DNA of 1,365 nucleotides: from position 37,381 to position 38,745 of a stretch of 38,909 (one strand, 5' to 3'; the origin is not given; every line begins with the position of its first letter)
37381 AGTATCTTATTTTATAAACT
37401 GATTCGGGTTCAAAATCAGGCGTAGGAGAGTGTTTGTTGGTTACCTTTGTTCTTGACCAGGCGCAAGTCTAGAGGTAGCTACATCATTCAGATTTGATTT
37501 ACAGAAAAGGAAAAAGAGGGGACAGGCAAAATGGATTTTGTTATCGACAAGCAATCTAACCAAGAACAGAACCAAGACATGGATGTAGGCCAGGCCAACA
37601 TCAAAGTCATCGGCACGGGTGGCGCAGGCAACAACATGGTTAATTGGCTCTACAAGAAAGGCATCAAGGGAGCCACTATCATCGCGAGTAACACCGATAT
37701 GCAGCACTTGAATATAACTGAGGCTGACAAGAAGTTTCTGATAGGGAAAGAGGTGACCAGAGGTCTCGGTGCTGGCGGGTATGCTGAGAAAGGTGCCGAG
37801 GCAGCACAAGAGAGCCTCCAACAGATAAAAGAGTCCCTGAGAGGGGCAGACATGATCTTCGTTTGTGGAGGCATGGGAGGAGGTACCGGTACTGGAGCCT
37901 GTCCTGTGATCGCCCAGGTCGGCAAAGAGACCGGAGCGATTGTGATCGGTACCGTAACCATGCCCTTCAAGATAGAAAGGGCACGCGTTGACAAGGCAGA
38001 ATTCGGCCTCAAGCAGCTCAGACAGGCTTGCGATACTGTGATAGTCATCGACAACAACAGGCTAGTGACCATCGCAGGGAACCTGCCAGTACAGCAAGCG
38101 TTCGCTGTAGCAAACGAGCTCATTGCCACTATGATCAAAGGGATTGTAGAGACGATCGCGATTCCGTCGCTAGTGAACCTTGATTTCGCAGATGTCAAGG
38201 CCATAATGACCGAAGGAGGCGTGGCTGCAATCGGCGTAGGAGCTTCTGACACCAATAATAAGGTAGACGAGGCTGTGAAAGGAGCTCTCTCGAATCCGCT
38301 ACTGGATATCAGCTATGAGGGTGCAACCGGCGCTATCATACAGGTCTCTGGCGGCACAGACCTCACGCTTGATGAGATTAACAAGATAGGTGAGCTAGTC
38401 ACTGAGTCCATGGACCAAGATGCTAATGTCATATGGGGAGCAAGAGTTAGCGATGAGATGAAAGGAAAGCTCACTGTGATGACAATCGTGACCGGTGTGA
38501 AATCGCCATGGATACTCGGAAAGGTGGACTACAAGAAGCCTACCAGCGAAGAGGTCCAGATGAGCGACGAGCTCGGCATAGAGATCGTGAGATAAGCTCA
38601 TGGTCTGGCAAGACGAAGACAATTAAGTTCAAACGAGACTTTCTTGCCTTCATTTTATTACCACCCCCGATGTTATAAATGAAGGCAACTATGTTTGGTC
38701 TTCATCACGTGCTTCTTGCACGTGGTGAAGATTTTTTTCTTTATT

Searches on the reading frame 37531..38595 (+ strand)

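Call 7: search_protein_families(library=pfam, proteins=[window:37531-38595:+], max_evalue=0.001)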
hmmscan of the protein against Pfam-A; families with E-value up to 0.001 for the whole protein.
window:37531-38595:+ (354 aa): 2 families
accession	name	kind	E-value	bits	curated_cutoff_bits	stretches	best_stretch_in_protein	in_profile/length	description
PF00091.31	Tubulin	-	1.6e-45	156.1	33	1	23-182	1-189/190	Tubulin/FtsZ family, GTPase domain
PF12327.13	FtsZ_C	-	2.2e-31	108.5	27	1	230-324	1-95/95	FtsZ family, C-terminal domain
